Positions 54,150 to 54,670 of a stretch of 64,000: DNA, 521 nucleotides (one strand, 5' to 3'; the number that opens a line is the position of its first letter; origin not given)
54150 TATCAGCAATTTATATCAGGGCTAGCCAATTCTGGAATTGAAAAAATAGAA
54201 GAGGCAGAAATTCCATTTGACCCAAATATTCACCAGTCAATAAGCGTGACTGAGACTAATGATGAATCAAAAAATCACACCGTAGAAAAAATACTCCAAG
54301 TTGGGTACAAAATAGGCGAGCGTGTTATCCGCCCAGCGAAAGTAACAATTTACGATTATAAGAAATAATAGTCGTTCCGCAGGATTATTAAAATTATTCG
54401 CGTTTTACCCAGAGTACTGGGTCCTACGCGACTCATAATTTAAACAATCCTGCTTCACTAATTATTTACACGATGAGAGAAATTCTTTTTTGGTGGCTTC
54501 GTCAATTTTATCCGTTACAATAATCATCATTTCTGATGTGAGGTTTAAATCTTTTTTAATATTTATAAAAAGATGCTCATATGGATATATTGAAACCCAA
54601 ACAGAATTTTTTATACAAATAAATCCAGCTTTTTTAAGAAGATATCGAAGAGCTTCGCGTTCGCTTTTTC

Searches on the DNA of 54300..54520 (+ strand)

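Call 26: build_rna_model(alignment_id=A3)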
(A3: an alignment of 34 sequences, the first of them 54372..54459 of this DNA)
Model R1 built from alignment A3 (34 sequences, 90 columns); structure: RNAalifold consensus.
model positions 88; base pairs 26; branch points 0; effective number of sequences 1.68; information 0.646 bits per position. Calibrated on 0.2 Mb of random sequence (short: E-values are rough).
structure used (alignment columns):
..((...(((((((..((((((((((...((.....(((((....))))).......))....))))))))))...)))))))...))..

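Call 27: search_with_rna_model(model_id=R1, source=window, filters=off, max_evalue=10)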
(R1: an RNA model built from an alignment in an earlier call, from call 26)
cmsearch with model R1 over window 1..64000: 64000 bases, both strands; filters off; matches with E-value up to 10: 29.
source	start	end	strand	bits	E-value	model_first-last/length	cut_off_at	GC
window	54372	54459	+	99.3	3.2e-21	1-88/88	no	0.41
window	57164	57252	+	97.4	9e-21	1-88/88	no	0.44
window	54373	54460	-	39.5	7.8e-07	1-88/88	no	0.41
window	49224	49307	+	27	0.00082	1-88/88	no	0.4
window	57165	57253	-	26.7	0.00097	1-88/88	no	0.45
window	58364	58420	-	26.2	0.0013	1-88/88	no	0.46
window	58363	58419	+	21.9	0.014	1-88/88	no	0.44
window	49225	49308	-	20.1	0.036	1-88/88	no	0.4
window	30006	30054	+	15.5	0.47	1-88/88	no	0.31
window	30007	30055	-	15.5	0.47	1-88/88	no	0.31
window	21924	21979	+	15.2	0.56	1-88/88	no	0.29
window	8478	8580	-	14.8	0.7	1-88/88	no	0.48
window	46450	46504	-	14.1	1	1-88/88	no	0.31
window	35377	35427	-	14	1.1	1-88/88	no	0.2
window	8477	8579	+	13.9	1.2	1-88/88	no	0.48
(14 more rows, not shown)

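Call 28: search_with_rna_model(model_id=R1, sources=[L001, L002, L003, L004, L005, L007, L008, L009, L010, L011, L013, L015, L016, L017, L019, L020, L021, L022, L024, L025, L026, L027, L028, L029, L030, L031, L032, L033, L034, L035, L036, L038], max_evalue=1)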
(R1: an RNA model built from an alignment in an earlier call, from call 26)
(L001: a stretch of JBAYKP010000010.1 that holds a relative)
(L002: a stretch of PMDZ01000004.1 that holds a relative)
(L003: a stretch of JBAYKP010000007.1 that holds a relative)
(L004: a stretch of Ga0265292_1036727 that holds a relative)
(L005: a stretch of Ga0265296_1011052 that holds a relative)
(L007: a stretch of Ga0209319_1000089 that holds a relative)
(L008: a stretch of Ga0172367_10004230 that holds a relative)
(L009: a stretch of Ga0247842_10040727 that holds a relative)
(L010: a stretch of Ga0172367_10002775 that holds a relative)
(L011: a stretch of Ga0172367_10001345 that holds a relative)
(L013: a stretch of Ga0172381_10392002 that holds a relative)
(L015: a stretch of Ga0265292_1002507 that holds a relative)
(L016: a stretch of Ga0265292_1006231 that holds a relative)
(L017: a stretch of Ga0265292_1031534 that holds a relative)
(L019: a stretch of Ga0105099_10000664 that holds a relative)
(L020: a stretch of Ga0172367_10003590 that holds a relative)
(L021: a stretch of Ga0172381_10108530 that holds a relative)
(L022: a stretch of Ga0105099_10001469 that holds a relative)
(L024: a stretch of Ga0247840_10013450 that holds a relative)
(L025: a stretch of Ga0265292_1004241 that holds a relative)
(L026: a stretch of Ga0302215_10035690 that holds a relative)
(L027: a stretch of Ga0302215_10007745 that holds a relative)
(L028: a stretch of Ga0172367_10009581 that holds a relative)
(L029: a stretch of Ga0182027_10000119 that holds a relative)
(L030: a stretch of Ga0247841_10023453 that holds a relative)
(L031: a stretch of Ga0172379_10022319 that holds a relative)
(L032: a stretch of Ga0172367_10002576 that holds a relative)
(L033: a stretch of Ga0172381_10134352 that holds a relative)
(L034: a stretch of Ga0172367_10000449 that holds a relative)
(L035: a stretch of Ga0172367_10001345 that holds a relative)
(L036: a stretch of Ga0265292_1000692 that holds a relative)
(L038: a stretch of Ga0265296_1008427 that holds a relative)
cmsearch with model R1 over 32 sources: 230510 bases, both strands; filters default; matches with E-value up to 1: 76.
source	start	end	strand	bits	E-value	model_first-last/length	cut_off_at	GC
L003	6468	6555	-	110.3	2.6e-23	1-88/88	no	0.42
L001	4088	4175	-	107.2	1.4e-22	1-88/88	no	0.4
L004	87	174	-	106.8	1.8e-22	1-88/88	no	0.4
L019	8065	8152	-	105.7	3.4e-22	1-88/88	no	0.5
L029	1333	1420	-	105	4.9e-22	1-88/88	no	0.48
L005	4945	5032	-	104.4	6.8e-22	1-88/88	no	0.5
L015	5269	5356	+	104.4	6.8e-22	1-88/88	no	0.5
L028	3118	3205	+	104.2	7.6e-22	1-88/88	no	0.42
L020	1345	1432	-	103.8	9.5e-22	1-88/88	no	0.41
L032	3230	3317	+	103.8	9.7e-22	1-88/88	no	0.42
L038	2512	2599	-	103.7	1e-21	1-88/88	no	0.38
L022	9418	9505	+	103.4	1.2e-21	1-88/88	no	0.39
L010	2880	2967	-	102.9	1.6e-21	1-88/88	no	0.42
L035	360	447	+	102.7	1.8e-21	1-88/88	no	0.45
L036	835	922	+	102.5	2e-21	1-88/88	no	0.49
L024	8121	8208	-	101.9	2.7e-21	1-88/88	no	0.35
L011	11470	11557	-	101.8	2.9e-21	1-88/88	no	0.42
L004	1292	1379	-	101.1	4.2e-21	1-88/88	no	0.47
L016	5358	5445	+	101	4.6e-21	1-88/88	no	0.39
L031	1911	1998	+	100.5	6.1e-21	1-88/88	no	0.43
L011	9711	9798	-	99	1.4e-20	1-88/88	no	0.38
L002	3880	3967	-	98.8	1.5e-20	1-88/88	no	0.49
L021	1263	1350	-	97.8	2.7e-20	1-88/88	no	0.38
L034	4704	4791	+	96.9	4.4e-20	1-88/88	no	0.38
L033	987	1074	-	94.2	1.9e-19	1-88/88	no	0.43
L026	361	448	+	94.2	1.9e-19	1-88/88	no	0.44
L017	1005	1092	-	93.9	2.4e-19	1-88/88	no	0.48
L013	7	94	+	92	6.7e-19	1-88/88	no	0.41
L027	5049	5136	+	92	6.7e-19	1-88/88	no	0.43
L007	2877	2964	+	90.7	1.4e-18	1-88/88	no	0.36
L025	6786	6875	+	88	6e-18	1-88/88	no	0.41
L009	3120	3207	-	87.5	8.1e-18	1-88/88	no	0.43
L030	2340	2427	-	87.5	8.1e-18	1-88/88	no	0.43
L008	12330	12415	+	85.5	2.4e-17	1-88/88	no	0.41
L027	1173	1261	-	73.4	2e-14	1-88/88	no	0.54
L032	2960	3044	+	61.7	1.3e-11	1-88/88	no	0.36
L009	2883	2967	-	49.3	1.2e-08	1-88/88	no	0.38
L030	2103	2187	-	49.3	1.2e-08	1-88/88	no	0.38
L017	1440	1494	-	45.3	1.1e-07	1-88/88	no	0.27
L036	836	923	-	41.2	1.1e-06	1-88/88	no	0.49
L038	2511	2598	+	40.3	1.8e-06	1-88/88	no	0.38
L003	6467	6554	+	39.7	2.5e-06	1-88/88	no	0.42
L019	8064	8151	+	39.2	3.3e-06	1-88/88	no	0.5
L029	1332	1419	+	39.2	3.4e-06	1-88/88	no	0.48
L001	4087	4174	+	38.9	4e-06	1-88/88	no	0.4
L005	4944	5031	+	38.2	5.8e-06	1-88/88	no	0.5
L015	5270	5357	-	38.2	5.8e-06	1-88/88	no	0.5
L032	3231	3318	-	37.6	8.1e-06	1-88/88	no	0.42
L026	362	449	-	37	1.1e-05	1-88/88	no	0.44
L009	3119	3206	+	36.7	1.3e-05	1-88/88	no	0.43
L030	2339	2426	+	36.7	1.3e-05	1-88/88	no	0.43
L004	86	173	+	36.3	1.7e-05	1-88/88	no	0.41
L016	5359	5446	-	36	2e-05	1-88/88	no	0.39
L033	986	1073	+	35.3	2.9e-05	1-88/88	no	0.43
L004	1291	1378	+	35.2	3.1e-05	1-88/88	no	0.47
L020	1344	1431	+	34.8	4e-05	1-88/88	no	0.41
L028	3119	3206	-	33.7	7.3e-05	1-88/88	no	0.42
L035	361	448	-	33.6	7.4e-05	1-88/88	no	0.45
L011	11469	11556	+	33.4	8.4e-05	1-88/88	no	0.41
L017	1439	1493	+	32.9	0.00011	1-88/88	no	0.27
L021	1262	1349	+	32.9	0.00011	1-88/88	no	0.38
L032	2961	3045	-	32.8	0.00012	1-88/88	no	0.36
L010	2879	2966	+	32.8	0.00012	1-88/88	no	0.42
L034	4705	4792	-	32.7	0.00012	1-88/88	no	0.38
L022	9419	9506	-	32.6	0.00013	1-88/88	no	0.39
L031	1912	1999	-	31.6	0.00022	1-88/88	no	0.43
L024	8120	8207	+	31.4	0.00026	1-88/88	no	0.35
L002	3879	3966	+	31.1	0.0003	1-88/88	no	0.5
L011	9710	9797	+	31.1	0.0003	1-88/88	no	0.36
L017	1004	1091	+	30.9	0.00033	1-88/88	no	0.48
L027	5050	5137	-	30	0.00054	1-88/88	no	0.43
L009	2882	2966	+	28.7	0.0012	1-88/88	no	0.38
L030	2102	2186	+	28.7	0.0012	1-88/88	no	0.38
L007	2878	2965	-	26.7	0.0034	1-88/88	no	0.36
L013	8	95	-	26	0.0052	1-88/88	no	0.41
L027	1172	1260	+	25.5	0.0068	1-88/88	no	0.54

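Call 59: search_rna_families(source=window, start=54300, end=54520, threshold=evalue, max_evalue=10)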
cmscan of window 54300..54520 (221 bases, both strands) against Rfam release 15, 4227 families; matches with E-value up to 10: 3.
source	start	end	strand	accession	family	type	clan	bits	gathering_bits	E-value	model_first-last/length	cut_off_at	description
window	54379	54502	-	RF04342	Plastid-psbA-1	Cis-reg;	CL00153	16.2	54.3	8.9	1-114/114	no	Plastid-psbA-1 3UTR RNA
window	54353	54453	+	RF01459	rliE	Gene; sRNA;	-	13.7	90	4.6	1-222/222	no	Listeria sRNA rliE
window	54378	54453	-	RF03916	MIR400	Gene; miRNA;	-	13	83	7.8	1-103/103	no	MIR400 microRNA precursor family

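Call 75: search_with_rna_model(model_id=R1, sources=[L040, L041], filters=off, max_evalue=0.1)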
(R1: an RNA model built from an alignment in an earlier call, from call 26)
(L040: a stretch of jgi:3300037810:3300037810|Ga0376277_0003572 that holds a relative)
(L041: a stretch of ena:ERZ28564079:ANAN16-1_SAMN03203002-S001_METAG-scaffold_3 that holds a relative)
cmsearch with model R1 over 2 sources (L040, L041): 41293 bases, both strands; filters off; matches with E-value up to 0.1: 6.
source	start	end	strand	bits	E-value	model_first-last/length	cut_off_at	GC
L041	10338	10422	+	63.1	1.1e-12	1-88/88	no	0.44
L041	10339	10423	-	24.3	0.0023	1-88/88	no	0.44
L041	6692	6754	-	20.9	0.015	1-88/88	no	0.35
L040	12617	12702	-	20.8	0.016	1-88/88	no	0.43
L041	2073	2132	-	17.8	0.084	1-88/88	no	0.28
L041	734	792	-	17.6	0.097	1-88/88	no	0.2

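Call 88: search_with_rna_model(model_id=R1, sources=[L042, L043, L044, L045, L046, L047, L048, L049, L050, L051, L052, L053, L054, L055, L056, L057, L058, L059, L060, L061, L062, L063, L064, L065, L066, L067], max_evalue=0.01)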
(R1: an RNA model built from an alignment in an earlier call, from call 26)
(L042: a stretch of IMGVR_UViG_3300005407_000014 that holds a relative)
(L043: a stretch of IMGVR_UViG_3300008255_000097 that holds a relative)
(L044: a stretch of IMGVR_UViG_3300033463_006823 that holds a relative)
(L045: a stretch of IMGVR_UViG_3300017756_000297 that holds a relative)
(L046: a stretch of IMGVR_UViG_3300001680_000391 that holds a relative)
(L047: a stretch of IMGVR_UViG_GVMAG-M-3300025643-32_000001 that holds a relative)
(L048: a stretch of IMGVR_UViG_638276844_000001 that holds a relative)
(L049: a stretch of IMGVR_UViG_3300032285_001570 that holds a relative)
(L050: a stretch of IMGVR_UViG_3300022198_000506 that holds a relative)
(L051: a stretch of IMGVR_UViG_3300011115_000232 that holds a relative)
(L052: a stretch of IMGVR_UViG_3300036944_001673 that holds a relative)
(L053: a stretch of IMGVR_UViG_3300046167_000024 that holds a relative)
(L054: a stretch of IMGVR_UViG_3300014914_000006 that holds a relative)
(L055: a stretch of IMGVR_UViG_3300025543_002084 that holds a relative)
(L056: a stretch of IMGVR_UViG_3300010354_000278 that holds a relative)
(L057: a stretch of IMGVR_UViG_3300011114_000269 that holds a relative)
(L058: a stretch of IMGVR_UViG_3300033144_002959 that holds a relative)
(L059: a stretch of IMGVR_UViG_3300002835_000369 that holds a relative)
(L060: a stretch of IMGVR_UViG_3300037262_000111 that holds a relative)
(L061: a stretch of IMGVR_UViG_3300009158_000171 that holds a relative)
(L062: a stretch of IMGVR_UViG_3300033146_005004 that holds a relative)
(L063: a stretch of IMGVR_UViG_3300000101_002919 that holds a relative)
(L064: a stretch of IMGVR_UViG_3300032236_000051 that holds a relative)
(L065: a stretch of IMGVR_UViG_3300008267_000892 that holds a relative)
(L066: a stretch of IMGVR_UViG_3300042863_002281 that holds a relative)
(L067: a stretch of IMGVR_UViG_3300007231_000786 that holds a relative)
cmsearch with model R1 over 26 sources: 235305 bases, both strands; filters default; matches with E-value up to 0.01: 0.
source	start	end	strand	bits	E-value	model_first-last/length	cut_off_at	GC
